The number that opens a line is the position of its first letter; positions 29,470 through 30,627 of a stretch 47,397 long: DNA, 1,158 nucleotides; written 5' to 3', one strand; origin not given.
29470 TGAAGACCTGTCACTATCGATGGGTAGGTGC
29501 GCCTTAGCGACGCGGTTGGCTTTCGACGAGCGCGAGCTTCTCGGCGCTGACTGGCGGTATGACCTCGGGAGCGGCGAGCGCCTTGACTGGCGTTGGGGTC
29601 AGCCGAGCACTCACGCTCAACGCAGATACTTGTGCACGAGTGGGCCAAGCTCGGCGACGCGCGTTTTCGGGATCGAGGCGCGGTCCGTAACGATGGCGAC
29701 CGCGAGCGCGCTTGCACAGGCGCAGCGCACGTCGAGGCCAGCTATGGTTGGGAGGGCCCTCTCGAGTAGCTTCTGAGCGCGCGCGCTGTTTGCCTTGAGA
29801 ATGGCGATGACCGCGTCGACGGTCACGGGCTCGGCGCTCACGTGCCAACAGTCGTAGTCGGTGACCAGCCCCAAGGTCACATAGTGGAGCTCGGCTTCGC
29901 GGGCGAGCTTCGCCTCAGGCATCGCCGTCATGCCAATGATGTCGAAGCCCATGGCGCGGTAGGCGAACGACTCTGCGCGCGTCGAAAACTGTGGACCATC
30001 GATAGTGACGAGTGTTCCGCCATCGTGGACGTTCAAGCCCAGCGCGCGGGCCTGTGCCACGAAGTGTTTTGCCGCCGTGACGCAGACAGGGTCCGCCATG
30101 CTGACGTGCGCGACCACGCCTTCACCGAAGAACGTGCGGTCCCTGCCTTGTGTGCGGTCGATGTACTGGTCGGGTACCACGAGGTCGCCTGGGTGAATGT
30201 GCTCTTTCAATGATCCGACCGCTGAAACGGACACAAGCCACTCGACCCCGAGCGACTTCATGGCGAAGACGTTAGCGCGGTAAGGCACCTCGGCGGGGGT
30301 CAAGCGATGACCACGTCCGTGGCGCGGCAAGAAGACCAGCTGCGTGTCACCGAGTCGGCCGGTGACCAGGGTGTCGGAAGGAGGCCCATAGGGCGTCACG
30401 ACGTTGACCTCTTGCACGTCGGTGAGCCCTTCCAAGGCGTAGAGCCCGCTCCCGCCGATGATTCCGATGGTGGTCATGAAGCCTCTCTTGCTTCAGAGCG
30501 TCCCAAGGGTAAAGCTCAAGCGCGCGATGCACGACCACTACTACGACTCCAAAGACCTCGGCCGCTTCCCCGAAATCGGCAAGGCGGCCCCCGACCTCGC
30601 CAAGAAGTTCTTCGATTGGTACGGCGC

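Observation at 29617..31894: Divergent cluster: MTA phosphorylase / AhpD-like protein / ArsS-like radical SAM enzyme. Putative arsenosugar (5'-deoxyadenosyl-arsenical) pathway.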

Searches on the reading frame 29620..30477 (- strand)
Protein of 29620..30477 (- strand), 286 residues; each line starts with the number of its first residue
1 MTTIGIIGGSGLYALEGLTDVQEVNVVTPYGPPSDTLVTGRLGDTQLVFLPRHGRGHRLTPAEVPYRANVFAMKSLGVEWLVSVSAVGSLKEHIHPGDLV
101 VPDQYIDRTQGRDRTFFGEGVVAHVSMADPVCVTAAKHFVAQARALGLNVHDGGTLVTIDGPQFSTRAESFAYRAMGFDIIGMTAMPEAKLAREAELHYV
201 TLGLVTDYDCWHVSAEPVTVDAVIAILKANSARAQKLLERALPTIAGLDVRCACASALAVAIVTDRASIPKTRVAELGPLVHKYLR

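Call 3: search_protein_families(library=ncbifam, proteins=[window:29620-30477:-], max_evalue=0.001)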
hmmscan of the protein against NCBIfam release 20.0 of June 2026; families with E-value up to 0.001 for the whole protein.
window:29620-30477:- (286 aa): 11 families
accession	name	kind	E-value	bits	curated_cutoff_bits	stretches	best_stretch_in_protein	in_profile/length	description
NF006492.0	PRK08931.1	equivalog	3.4e-109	364.7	437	1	2-271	4-275/291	S-methyl-5'-thioadenosine phosphorylase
NF005657.0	PRK07432.1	equivalog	8.3e-106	353.3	453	1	3-285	5-290/291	S-methyl-5'-thioadenosine phosphorylase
NF006334.0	PRK08564.1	equivalog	3e-96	321.6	382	1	2-263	8-267/267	S-methyl-5'-thioadenosine phosphorylase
TIGR01694.1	MTAP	equivalog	1.5e-90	302.8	274.85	1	4-242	2-238/240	S-methyl-5'-thioadenosine phosphorylase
NF005876.0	PRK07823.1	equivalog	8.5e-81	271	306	1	3-258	7-257/267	S-methyl-5'-thioadenosine phosphorylase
NF006599.0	PRK09136.1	equivalog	1.4e-63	214.4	223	1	2-241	2-243/247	S-methyl-5'-thioinosine phosphorylase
NF006054.0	PRK08202.1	equivalog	6.1e-24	85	218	1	35-242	65-271/274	purine-nucleoside phosphorylase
TIGR01697.1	PNPH-PUNA-XAPA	subfamily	2.8e-22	79.3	197.1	1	34-241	40-245/247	inosine/guanosine/xanthosine phosphorylase family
TIGR01700.1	PNPH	equivalog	4.2e-19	68.9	293.35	1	35-241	41-247/249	purine nucleoside phosphorylase I, inosine and guanosine-specific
TIGR01698.1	PUNP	equivalog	2.3e-17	63.2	302.6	1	36-239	42-241/245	purine-nucleoside phosphorylase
TIGR01699.1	XAPA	equivalog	4.3e-11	42.8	370.9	1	37-207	43-213/248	xanthosine phosphorylase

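Call 4: search_protein_families(library=pfam, proteins=[window:29620-30477:-], max_evalue=0.001)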
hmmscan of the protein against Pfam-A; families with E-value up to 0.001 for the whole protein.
window:29620-30477:- (286 aa): 1 family
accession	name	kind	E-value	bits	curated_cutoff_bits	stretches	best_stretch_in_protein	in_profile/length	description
PF01048.26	PNP_UDP_1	-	3.1e-44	151.6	25.1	1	3-242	1-232/233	Phosphorylase superfamily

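Call 26: find_homologous_proteins(query=window:29620-30477:-, max_evalue=1e-30)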
Query window:29620-30477:- (286 aa): 8000 proteins with E <= 1e-30 among 8000 candidates; the best 120 are listed.
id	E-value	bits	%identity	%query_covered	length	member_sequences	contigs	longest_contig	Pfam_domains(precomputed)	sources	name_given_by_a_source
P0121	3.6e-186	635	100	100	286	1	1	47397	PF01048.27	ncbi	-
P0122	4.2e-165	566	88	100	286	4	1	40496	PF01048.27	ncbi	ncbi:MAG: S-methyl-5'-thioadenosine phosphorylase [Myxococcota bacterium]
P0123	5.1e-160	549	85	100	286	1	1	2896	PF01048.27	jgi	jgi:5'-methylthioadenosine phosphorylase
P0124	6.4e-156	536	83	100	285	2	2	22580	PF01048.27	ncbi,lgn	-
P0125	1.3e-154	532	84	100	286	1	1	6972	PF01048.27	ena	-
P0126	1.0e-152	525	81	100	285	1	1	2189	PF01048.27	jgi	jgi:5'-methylthioadenosine phosphorylase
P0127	1.4e-127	443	68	95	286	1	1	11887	PF01048.27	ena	-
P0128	6.4e-124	431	66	95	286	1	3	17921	PF01048.27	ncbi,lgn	-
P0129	9.1e-124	430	67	95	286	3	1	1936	PF01048.27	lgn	-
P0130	1.5e-123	430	68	96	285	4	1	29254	PF01048.27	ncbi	-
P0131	3.5e-123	429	67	96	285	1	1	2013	PF01048.27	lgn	-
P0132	1.9e-122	426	65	96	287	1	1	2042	PF01048.27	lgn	-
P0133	6.9e-119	414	64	96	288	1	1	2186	PF01048.27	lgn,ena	-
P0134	2.2e-118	413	64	96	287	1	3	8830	PF01048.27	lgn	-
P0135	2.5e-117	409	62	96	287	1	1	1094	PF01048.27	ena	-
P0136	2.4e-114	400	62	99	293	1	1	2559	PF01048.27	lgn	-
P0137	2.4e-114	400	63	99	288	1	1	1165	PF01048.27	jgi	jgi:5'-methylthioadenosine phosphorylase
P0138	9.2e-114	398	71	87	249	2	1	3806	PF01048.27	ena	-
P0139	3.6e-113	396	63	100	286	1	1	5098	PF01048.27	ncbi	-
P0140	5.6e-113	395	61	96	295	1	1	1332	PF01048.27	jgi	jgi:5'-methylthioadenosine phosphorylase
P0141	2.7e-112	393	61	100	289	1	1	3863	PF01048.27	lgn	-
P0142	1.7e-111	390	61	100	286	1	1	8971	PF01048.27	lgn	-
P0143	2.5e-111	390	60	96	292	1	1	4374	PF01048.27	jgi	jgi:5'-methylthioadenosine phosphorylase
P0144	4.0e-111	389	63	100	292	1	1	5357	PF01048.27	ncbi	-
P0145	2.1e-110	387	59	100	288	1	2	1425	PF01048.27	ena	-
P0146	1.9e-108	380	62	100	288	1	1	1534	PF01048.27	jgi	jgi:5'-methylthioadenosine phosphorylase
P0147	1.0e-107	378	59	100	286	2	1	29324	PF01048.27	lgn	-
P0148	5.4e-107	375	61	100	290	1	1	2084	PF01048.27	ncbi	-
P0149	2.3e-106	373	60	100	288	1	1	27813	PF01048.27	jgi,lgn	jgi:5'-methylthioadenosine phosphorylase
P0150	2.7e-106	373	60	100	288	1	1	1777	PF01048.27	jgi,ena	-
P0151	2.8e-106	373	59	100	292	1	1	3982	PF01048.27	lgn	-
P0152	4.3e-106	372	61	100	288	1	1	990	PF01048.27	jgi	jgi:5'-methylthioadenosine phosphorylase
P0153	8.1e-106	372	59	100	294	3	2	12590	PF01048.27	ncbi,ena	-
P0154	9.2e-106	371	60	98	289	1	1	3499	PF01048.27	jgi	jgi:5'-methylthioadenosine phosphorylase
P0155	1.1e-105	371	60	100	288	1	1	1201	PF01048.27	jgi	jgi:5'-methylthioadenosine phosphorylase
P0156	1.9e-105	370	59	100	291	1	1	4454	PF01048.27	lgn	-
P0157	1.5e-104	367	59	99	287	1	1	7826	PF01048.27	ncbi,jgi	jgi:5'-methylthioadenosine phosphorylase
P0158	1.9e-104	367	58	100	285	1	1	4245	PF01048.27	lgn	-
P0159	3.0e-104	366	59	100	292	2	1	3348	PF01048.27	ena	-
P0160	3.9e-104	366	59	99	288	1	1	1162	PF01048.27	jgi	jgi:5'-methylthioadenosine phosphorylase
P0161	4.0e-104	366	58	99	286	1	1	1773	PF01048.27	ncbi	-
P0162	4.7e-104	366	60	99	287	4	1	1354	PF01048.27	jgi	jgi:5'-methylthioadenosine phosphorylase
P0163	7.7e-104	365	59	100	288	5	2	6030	PF01048.27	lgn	-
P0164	1.8e-103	364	61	99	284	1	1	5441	PF01048.27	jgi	jgi:5'-methylthioadenosine phosphorylase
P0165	2.2e-103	364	59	100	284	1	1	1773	PF01048.27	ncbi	-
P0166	2.4e-103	363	57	100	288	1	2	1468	PF01048.27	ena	-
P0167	3.1e-103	363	59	100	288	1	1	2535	PF01048.27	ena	-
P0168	3.7e-103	363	58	100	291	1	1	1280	PF01048.27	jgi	jgi:5'-methylthioadenosine phosphorylase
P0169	6.5e-103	362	58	99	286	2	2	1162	PF01048.27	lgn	-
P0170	9.8e-103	361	58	99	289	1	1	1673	PF01048.27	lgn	-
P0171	1.7e-102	361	59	100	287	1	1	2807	PF01048.27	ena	-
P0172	1.8e-102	361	59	99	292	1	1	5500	PF01048.27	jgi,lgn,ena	-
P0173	2.2e-102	360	56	99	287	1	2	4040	PF01048.27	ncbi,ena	-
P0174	2.2e-102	360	57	99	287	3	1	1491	PF01048.27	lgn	-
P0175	2.7e-102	360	58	100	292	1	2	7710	PF01048.27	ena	-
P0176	4.5e-102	359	58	99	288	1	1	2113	PF01048.27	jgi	jgi:5'-methylthioadenosine phosphorylase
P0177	5.0e-102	359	58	99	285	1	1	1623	PF01048.27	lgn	-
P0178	5.3e-102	359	56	99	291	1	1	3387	PF01048.27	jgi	-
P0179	6.1e-102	359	58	99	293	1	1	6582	PF01048.27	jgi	jgi:5'-methylthioadenosine phosphorylase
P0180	7.1e-102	359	58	99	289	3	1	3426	PF01048.27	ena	-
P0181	7.3e-102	359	57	99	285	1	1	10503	PF01048.27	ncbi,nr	ncbi:MAG: S-methyl-5'-thioadenosine phosphorylase [Deltaproteobacteria bacterium]|nr:S-methyl-5'-thi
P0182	1.0e-101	358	58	99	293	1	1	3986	PF01048.27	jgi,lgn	jgi:5'-methylthioadenosine phosphorylase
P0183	1.1e-101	358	60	98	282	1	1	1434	PF01048.27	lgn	-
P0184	1.2e-101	358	59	99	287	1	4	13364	PF01048.27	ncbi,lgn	ncbi:MAG: S-methyl-5'-thioadenosine phosphorylase [Myxococcota bacterium]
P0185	1.6e-101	357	57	100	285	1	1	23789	PF01048.27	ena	-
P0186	1.7e-101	357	57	99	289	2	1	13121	PF01048.27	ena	-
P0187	2.1e-101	357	58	99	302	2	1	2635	PF01048.27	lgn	-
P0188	2.4e-101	357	63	93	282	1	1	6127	PF01048.27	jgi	jgi:5'-methylthioadenosine phosphorylase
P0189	2.5e-101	357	58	99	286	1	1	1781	PF01048.27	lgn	-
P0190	3.5e-101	356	56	100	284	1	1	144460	PF01048.27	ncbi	-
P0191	4.1e-101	356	58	99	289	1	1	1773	PF01048.27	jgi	jgi:5'-methylthioadenosine phosphorylase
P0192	4.7e-101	356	61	94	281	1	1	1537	PF01048.27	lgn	-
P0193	5.1e-101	356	58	99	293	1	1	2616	PF01048.27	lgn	-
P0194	5.5e-101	356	57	99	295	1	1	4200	PF01048.27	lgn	-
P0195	5.5e-101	356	58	99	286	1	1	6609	PF01048.27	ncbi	-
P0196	5.9e-101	356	57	99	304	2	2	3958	PF01048.27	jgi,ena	-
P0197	6.3e-101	356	57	99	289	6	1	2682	PF01048.27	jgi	-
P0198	6.6e-101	355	57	100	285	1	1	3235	PF01048.27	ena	-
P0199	7.1e-101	355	58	99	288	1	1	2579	PF01048.27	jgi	jgi:5'-methylthioadenosine phosphorylase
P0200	7.2e-101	355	55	99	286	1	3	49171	PF01048.27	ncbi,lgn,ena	-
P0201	9.6e-101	355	54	95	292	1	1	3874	PF01048.27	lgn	-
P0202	1.0e-100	355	53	99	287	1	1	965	PF01048.27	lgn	-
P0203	1.0e-100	355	56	99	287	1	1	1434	PF01048.27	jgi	jgi:5'-methylthioadenosine phosphorylase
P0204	1.2e-100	355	58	100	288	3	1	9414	PF01048.27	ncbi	-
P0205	1.4e-100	354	60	99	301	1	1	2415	PF01048.27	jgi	jgi:5'-methylthioadenosine phosphorylase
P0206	1.4e-100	354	57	99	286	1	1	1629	PF01048.27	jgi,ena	-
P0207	1.5e-100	354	56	99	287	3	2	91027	PF01048.27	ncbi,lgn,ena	-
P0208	2.0e-100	354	57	99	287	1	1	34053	PF01048.27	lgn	-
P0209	2.6e-100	354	61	94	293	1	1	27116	PF01048.27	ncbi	-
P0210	2.9e-100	353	57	99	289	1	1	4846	PF01048.27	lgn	-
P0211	4.0e-100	353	59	100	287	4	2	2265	PF01048.27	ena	-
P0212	4.3e-100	353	58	99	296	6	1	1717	PF01048.27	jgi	jgi:5'-methylthioadenosine phosphorylase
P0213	4.6e-100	353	57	99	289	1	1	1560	PF01048.27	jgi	-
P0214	4.7e-100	353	59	99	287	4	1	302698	PF01048.27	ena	-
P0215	5.0e-100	353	57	100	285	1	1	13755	PF01048.27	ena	-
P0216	5.7e-100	352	59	100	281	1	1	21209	PF01048.27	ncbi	-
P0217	6.5e-100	352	58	100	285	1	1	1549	PF01048.27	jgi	jgi:5'-methylthioadenosine phosphorylase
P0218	6.8e-100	352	58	99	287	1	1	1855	PF01048.27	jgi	jgi:5'-methylthioadenosine phosphorylase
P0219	7.2e-100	352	57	99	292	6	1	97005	PF01048.27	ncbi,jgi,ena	-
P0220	8.3e-100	352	57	99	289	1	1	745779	PF01048.27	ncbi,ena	-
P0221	8.4e-100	352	62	94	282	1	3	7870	PF01048.27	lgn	-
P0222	8.6e-100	352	55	100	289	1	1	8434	PF01048.27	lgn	-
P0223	1.0e-99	352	57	99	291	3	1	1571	PF01048.27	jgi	-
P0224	1.1e-99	351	59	99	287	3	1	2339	PF01048.27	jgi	jgi:5'-methylthioadenosine phosphorylase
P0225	1.1e-99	351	58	100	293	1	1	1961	PF01048.27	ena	-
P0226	1.3e-99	351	57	99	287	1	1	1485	PF01048.27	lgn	-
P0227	1.4e-99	351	57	99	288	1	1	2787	PF01048.27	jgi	jgi:5'-methylthioadenosine phosphorylase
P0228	1.4e-99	351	57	99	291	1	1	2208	PF01048.27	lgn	-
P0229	1.4e-99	351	58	99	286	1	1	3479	PF01048.27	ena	-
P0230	1.4e-99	351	61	96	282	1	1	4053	PF01048.27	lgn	-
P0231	1.5e-99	351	57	99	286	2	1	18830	PF01048.27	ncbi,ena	-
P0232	1.5e-99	351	59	99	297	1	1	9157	PF01048.27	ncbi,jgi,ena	-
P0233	1.6e-99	351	58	100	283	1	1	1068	PF01048.27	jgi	jgi:5'-methylthioadenosine phosphorylase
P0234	1.7e-99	351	55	99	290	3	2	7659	PF01048.27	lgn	-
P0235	1.9e-99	351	59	99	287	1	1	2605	PF01048.27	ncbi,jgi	jgi:5'-methylthioadenosine phosphorylase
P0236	2.0e-99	351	56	99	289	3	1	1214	PF01048.27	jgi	jgi:5'-methylthioadenosine phosphorylase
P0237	2.1e-99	351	57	99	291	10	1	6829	PF01048.27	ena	-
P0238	2.1e-99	351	56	100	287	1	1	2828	PF01048.27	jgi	jgi:5'-methylthioadenosine phosphorylase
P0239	2.1e-99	351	58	99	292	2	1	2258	PF01048.27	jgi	jgi:5'-methylthioadenosine phosphorylase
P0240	2.1e-99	351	56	99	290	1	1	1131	PF01048.27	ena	-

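Call 28: find_encoding_contigs(protein=P0122, flank=5000, max_places=2)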
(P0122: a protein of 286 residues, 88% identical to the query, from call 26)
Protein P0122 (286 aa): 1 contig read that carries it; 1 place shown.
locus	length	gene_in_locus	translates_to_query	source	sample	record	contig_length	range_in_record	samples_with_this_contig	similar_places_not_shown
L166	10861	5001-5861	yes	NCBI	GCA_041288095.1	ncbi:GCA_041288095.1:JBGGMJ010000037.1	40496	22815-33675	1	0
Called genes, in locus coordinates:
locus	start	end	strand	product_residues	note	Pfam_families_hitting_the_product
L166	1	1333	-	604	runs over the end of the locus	PF00009:GTP_EFTU, PF01926:MMR_HSR1 (weak), PF22042:EF-G_D2 (weak), PF03144:GTP_EFTU_D2, PF00679:EFG_C, PF21018:BipA_C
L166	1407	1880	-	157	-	PF00255:GSHPx, PF00578:AhpC-TSA (weak)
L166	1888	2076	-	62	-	PF04102:SlyX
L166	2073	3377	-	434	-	PF04389:Peptidase_M28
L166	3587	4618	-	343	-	PF04055:Radical_SAM, PF12345:DUF3641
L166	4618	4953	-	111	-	PF02627:CMD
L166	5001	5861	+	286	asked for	PF01048:PNP_UDP_1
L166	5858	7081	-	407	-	PF07719:TPR_2 (faint), PF13174:TPR_6 (faint), PF13428:TPR_14 (faint), PF24575:TPR_Slam (faint), PF00515:TPR_1 (faint), PF14559:TPR_19 (weak), PF13432:TPR_16 (weak), PF13424:TPR_12 (weak), +3 more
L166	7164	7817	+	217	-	PF10604:Polyketide_cyc2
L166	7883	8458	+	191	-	PF02592:Vut_1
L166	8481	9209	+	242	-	-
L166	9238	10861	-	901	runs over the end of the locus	PF00521:DNA_topoisoIV, PF03989:DNA_gyraseA_C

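Call 29: find_encoding_contigs(protein=P0124, flank=5000, max_places=2)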
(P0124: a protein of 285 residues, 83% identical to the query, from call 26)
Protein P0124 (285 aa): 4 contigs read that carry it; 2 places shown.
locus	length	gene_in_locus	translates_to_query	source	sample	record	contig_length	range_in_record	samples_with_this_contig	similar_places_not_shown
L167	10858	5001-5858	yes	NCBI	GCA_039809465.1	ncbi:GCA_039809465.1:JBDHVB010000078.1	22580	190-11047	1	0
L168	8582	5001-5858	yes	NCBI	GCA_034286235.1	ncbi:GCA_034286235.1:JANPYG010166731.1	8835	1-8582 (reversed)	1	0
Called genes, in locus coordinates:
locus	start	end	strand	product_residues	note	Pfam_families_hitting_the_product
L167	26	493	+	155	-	-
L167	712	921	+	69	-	-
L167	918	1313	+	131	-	PF02661:Fic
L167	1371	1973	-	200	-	PF04184:ST7 (weak), PF24575:TPR_Slam (weak), PF00515:TPR_1 (faint), PF07719:TPR_2 (weak), PF13176:TPR_7 (faint), PF13181:TPR_8 (faint), PF13432:TPR_16 (weak), PF14559:TPR_19 (weak)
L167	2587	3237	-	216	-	PF01555:N6_N4_Mtase (weak)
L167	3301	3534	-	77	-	PF24693:DUF7660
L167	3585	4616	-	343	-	PF04055:Radical_SAM, PF12345:DUF3641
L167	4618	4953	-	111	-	PF02627:CMD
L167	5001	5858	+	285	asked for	PF01048:PNP_UDP_1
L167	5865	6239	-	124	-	-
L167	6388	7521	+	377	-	PF04055:Radical_SAM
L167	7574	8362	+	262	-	PF00733:Asn_synthase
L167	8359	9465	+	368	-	PF04101:Glyco_tran_28_C, PF06722:EryCIII-like_C, PF00201:UDPGT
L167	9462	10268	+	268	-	-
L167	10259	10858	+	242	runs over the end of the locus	-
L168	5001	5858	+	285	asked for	PF01048:PNP_UDP_1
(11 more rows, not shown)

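Call 30: find_encoding_contigs(protein=P0127, flank=5000, max_places=2)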
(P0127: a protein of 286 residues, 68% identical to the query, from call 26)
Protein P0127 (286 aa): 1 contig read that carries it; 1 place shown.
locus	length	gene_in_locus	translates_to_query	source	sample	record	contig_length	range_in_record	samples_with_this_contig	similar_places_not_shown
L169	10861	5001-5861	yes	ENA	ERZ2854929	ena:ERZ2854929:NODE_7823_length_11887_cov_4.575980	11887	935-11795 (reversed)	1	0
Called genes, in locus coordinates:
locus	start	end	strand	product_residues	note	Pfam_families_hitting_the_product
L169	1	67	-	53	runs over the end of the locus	?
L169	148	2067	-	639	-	PF00515:TPR_1 (faint), PF07719:TPR_2 (faint), PF13181:TPR_8 (faint), PF13371:TPR_9 (weak)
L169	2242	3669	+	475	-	PF00072:Response_reg, PF00158:Sigma54_activat, PF01078:Mg_chelatase (faint), PF14532:Sigma54_activ_2, PF07728:AAA_5 (weak), PF25601:AAA_lid_14, PF02954:HTH_8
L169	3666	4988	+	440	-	-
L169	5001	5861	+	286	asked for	PF01048:PNP_UDP_1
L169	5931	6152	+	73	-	-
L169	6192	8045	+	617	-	PF00672:HAMP, PF00069:Pkinase, PF07714:PK_Tyr_Ser-Thr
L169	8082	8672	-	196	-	PF12804:NTP_transf_3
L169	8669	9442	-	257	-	PF02625:XdhC_CoxI, PF13478:XdhC_C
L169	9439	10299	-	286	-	PF00941:FAD_binding_5, PF03450:CO_deh_flav_C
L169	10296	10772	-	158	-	PF00111:Fer2, PF01799:Fer2_2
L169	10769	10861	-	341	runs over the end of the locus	?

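Call 31: find_encoding_contigs(protein=P0130, flank=5000, max_places=2)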
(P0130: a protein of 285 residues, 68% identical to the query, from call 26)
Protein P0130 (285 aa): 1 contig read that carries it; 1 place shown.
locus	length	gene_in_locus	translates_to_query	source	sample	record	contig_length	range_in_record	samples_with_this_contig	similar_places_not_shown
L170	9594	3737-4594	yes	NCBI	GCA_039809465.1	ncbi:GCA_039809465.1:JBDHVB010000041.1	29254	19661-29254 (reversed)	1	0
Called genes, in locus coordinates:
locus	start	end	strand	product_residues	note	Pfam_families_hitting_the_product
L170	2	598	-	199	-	?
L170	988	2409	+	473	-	PF00072:Response_reg, PF00158:Sigma54_activat, PF01078:Mg_chelatase (faint), PF14532:Sigma54_activ_2, PF07728:AAA_5 (weak), PF25601:AAA_lid_14, PF02954:HTH_8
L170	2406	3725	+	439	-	-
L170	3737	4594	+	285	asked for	PF01048:PNP_UDP_1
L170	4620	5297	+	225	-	-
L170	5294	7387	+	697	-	PF00672:HAMP (weak), PF00069:Pkinase, PF07714:PK_Tyr_Ser-Thr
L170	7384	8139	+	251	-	-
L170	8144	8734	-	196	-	PF12804:NTP_transf_3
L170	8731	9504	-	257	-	PF02625:XdhC_CoxI, PF13478:XdhC_C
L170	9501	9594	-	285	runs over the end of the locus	PF00941:FAD_binding_5, PF03450:CO_deh_flav_C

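Call 33: find_encoding_contigs(protein=P0128, flank=5000, max_places=3)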
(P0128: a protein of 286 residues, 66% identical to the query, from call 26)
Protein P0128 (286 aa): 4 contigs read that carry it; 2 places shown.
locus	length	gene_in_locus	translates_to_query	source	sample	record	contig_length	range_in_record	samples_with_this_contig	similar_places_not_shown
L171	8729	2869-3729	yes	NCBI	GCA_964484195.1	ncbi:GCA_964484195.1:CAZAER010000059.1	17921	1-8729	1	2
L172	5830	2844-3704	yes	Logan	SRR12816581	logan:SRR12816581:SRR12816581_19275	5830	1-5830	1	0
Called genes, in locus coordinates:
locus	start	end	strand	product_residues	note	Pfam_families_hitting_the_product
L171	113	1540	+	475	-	PF00072:Response_reg, PF00158:Sigma54_activat, PF14532:Sigma54_activ_2, PF07728:AAA_5 (weak), PF25601:AAA_lid_14, PF02954:HTH_8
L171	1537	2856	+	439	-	-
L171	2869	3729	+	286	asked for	PF01048:PNP_UDP_1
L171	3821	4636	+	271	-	-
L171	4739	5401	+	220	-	-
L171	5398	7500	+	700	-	PF00672:HAMP (weak), PF00069:Pkinase, PF07714:PK_Tyr_Ser-Thr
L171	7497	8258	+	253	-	-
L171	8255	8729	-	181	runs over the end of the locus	PF12804:NTP_transf_3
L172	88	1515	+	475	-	PF00072:Response_reg, PF00158:Sigma54_activat, PF14532:Sigma54_activ_2, PF07728:AAA_5 (weak), PF25601:AAA_lid_14, PF02954:HTH_8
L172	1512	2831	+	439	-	-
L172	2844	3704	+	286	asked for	PF01048:PNP_UDP_1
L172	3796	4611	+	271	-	-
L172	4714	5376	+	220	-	-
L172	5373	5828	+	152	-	?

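Call 34: find_encoding_contigs(protein=P0121, flank=1000, max_places=2)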
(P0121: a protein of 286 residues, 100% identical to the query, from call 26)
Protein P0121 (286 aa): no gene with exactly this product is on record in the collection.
